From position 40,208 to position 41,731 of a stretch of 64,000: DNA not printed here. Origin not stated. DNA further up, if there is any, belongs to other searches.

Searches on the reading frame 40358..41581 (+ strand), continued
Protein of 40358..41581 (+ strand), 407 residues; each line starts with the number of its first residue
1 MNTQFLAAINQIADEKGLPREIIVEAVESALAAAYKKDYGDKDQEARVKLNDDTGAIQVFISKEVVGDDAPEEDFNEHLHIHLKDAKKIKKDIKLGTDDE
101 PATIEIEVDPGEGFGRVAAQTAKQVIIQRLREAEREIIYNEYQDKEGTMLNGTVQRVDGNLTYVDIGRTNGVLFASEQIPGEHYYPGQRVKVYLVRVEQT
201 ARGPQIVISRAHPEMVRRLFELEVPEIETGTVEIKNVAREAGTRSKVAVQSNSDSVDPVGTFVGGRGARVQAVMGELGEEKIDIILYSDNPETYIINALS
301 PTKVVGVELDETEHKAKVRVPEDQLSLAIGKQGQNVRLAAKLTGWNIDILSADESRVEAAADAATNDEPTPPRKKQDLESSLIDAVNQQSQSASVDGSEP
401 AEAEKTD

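Call 82: find_encoding_contigs(protein=P0029, flank=3000, max_places=10)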
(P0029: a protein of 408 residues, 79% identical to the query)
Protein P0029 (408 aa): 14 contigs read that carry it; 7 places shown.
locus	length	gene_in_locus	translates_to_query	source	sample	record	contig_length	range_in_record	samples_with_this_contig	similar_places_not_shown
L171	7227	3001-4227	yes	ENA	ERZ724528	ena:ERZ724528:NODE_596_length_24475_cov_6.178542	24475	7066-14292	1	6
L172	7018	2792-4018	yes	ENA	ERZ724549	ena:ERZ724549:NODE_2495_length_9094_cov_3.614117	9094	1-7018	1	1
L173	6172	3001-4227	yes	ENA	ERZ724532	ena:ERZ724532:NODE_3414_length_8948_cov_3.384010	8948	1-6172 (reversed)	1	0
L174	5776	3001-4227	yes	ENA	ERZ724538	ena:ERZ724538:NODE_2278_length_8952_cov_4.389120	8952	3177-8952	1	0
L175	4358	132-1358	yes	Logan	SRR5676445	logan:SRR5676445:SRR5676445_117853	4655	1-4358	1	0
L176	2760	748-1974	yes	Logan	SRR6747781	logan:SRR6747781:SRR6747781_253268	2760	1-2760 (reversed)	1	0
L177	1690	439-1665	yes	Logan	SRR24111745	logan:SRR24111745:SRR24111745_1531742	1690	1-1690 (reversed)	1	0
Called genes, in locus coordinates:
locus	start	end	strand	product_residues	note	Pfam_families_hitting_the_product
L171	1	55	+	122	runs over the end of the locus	PF02021:UPF0102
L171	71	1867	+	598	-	PF08439:Peptidase_M3_N, PF01432:Peptidase_M3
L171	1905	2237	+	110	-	-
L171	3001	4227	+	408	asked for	PF08529:NusA_N, PF00575:S1 (faint), PF13184:KH_NusA_1st, PF26594:KH_NusA_2nd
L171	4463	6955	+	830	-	PF02861:Clp_N, PF02861:Clp_N, PF23569:NBD_SMAX1, PF00004:AAA, PF17871:AAA_lid_9, PF00004:AAA, PF07724:AAA_2, PF07728:AAA_5, +9 more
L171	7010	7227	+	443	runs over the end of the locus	PF18073:Zn_ribbon_LapB, PF13481:AAA_25, PF03796:DnaB_C (weak), PF06745:ATPase, PF23442:DUF7125 (weak), PF00004:AAA (weak), PF13541:ChlI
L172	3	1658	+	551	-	?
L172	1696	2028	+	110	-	-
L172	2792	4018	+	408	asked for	PF08529:NusA_N, PF00575:S1 (faint), PF13184:KH_NusA_1st, PF26594:KH_NusA_2nd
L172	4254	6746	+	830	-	PF02861:Clp_N, PF02861:Clp_N, PF23569:NBD_SMAX1, PF00004:AAA, PF17871:AAA_lid_9, PF00004:AAA, PF07724:AAA_2, PF07728:AAA_5, +9 more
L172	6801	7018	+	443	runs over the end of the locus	PF18073:Zn_ribbon_LapB, PF13481:AAA_25, PF03796:DnaB_C (weak), PF06745:ATPase, PF23442:DUF7125 (weak), PF00004:AAA (weak), PF13541:ChlI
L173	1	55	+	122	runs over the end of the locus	PF02021:UPF0102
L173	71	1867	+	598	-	PF08439:Peptidase_M3_N, PF01432:Peptidase_M3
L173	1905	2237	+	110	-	-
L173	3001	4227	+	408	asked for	PF08529:NusA_N, PF00575:S1 (faint), PF13184:KH_NusA_1st, PF26594:KH_NusA_2nd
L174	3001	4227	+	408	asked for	PF08529:NusA_N, PF00575:S1 (faint), PF13184:KH_NusA_1st, PF26594:KH_NusA_2nd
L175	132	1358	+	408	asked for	PF08529:NusA_N, PF00575:S1 (faint), PF13184:KH_NusA_1st, PF26594:KH_NusA_2nd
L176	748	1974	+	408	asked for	PF08529:NusA_N, PF00575:S1 (faint), PF13184:KH_NusA_1st, PF26594:KH_NusA_2nd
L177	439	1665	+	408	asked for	PF08529:NusA_N, PF00575:S1 (faint), PF13184:KH_NusA_1st, PF26594:KH_NusA_2nd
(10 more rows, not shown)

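Call 85: find_encoding_contigs(protein=P0028, flank=4000, max_places=1)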
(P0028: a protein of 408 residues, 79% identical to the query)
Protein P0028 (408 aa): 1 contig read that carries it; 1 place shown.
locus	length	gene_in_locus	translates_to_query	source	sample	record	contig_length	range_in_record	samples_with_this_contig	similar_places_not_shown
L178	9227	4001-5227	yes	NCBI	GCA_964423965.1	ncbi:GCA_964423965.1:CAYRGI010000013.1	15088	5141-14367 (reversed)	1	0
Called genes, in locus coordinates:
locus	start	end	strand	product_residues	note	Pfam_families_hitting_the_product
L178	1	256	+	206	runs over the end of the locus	PF01245:Ribosomal_L19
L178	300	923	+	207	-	PF01351:RNase_HII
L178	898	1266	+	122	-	PF08378:NERD (faint), PF02021:UPF0102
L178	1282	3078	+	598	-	PF08439:Peptidase_M3_N (weak), PF01432:Peptidase_M3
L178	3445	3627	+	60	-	-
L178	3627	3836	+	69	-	-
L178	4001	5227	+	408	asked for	PF08529:NusA_N, PF00575:S1 (faint), PF13184:KH_NusA_1st, PF26594:KH_NusA_2nd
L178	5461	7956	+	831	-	PF02861:Clp_N, PF02861:Clp_N, PF23569:NBD_SMAX1, PF00004:AAA, PF17871:AAA_lid_9, PF00004:AAA, PF07724:AAA_2, PF07728:AAA_5, +9 more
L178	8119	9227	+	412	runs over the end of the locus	PF13481:AAA_25, PF03796:DnaB_C (weak), PF06745:ATPase, PF23442:DUF7125 (weak), PF13541:ChlI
